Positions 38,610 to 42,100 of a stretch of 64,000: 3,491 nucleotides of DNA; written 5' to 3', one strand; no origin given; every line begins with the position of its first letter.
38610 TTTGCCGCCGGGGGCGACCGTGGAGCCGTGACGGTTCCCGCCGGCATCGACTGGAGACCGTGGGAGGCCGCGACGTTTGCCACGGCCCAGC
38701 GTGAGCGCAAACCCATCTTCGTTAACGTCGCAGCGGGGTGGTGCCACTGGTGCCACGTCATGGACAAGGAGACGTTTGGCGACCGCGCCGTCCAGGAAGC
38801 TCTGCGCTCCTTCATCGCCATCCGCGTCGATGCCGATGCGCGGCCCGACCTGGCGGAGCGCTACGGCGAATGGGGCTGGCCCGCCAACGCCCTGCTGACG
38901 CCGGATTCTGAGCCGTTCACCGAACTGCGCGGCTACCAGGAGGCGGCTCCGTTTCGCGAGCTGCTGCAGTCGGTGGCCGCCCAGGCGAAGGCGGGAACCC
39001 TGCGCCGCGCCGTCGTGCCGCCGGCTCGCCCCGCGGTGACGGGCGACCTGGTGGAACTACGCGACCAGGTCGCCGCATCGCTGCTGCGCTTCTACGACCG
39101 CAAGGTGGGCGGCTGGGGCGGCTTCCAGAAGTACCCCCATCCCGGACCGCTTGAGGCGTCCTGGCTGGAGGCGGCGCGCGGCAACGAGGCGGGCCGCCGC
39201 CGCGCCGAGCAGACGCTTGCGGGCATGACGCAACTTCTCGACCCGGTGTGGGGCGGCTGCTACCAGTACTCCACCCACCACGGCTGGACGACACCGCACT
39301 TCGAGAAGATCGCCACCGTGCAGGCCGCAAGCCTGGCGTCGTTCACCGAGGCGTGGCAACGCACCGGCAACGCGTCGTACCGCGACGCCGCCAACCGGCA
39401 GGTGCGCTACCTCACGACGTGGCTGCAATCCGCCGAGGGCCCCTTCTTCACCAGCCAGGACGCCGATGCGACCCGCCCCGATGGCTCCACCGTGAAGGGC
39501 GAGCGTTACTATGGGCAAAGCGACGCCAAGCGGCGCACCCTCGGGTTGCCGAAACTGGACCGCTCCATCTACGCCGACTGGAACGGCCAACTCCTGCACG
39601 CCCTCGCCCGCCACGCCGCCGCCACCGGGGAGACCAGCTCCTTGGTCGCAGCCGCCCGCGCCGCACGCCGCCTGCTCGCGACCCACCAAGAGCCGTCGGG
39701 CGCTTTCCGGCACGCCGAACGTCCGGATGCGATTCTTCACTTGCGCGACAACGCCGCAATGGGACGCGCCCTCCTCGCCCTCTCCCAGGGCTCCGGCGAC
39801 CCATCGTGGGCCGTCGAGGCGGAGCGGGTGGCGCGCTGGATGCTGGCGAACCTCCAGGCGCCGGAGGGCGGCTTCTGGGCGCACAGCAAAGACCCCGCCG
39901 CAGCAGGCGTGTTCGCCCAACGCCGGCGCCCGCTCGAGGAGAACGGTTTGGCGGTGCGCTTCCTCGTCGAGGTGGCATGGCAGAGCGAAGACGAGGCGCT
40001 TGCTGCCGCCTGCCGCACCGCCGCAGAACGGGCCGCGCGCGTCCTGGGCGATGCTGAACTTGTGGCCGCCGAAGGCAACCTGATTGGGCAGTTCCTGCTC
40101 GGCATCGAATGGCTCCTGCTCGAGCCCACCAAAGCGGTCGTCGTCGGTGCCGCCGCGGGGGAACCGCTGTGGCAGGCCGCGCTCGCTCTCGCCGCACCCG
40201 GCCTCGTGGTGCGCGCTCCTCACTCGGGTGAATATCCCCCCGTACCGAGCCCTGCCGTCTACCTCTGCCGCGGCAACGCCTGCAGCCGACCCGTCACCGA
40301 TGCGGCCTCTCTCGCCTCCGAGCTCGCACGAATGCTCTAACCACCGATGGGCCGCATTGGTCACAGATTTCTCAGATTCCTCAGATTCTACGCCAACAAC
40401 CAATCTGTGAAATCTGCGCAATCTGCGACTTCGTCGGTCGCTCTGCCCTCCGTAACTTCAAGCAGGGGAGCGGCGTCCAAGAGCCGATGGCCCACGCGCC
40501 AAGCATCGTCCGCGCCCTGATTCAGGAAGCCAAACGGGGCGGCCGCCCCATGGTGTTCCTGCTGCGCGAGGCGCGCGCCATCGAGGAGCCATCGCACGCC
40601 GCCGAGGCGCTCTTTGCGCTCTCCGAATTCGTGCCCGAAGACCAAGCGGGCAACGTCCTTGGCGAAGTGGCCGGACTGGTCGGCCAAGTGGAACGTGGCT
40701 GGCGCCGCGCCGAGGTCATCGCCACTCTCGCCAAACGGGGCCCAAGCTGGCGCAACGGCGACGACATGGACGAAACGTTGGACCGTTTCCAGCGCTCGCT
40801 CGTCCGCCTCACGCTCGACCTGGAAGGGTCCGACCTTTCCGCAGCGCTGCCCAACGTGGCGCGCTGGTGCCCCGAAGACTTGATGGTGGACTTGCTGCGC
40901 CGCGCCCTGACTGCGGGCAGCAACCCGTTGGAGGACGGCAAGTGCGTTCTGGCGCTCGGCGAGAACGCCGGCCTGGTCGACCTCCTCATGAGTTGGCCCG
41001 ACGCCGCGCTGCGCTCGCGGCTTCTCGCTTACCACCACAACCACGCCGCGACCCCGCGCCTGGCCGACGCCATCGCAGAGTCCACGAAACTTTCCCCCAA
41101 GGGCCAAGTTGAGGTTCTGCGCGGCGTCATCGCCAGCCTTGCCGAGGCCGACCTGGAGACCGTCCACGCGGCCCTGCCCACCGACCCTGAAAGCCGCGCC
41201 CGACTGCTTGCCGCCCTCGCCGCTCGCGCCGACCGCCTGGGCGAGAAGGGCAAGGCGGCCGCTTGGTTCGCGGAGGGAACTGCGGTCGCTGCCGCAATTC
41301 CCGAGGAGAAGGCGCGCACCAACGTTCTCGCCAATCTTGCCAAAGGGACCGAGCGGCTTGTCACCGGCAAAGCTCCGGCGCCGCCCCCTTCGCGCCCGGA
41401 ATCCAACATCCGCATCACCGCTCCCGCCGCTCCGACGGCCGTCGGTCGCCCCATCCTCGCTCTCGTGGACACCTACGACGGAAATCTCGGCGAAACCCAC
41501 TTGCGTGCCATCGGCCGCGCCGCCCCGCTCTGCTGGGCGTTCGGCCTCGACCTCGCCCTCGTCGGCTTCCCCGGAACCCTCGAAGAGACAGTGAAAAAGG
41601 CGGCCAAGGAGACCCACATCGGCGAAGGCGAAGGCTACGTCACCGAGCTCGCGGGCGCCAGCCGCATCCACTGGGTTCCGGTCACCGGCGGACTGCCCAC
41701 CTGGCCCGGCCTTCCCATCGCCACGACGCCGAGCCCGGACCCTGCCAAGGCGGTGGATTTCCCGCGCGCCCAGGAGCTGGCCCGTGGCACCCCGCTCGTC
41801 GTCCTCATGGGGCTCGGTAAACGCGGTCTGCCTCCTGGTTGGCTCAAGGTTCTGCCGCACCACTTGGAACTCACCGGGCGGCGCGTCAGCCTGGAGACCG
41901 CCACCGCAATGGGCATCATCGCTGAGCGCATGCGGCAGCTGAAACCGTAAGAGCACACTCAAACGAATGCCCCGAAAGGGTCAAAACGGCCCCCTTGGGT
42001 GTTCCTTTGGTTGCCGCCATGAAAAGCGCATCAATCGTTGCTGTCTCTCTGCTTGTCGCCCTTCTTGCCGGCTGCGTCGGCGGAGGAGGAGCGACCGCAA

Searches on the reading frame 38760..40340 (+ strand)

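Call 74: search_protein_families(library=pfam, proteins=[window:38760-40340:+], max_evalue=0.00001)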
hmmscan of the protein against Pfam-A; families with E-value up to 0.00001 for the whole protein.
window:38760-40340:+ (526 aa): 1 family
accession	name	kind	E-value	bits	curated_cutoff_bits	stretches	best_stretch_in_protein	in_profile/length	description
PF03190.21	Thioredox_DsbH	-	2.9e-07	31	27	1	1-56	55-119/163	Protein of unknown function, DUF255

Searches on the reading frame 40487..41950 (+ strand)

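Call 74: search_protein_families(library=pfam, proteins=[window:40487-41950:+], max_evalue=0.00001)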
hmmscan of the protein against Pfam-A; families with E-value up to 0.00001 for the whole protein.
window:40487-41950:+ (487 aa): 1 family
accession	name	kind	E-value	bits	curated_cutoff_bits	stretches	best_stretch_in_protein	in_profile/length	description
PF04407.17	DUF531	-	9e-38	130.5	25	1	324-483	4-168/170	Protein of unknown function (DUF531)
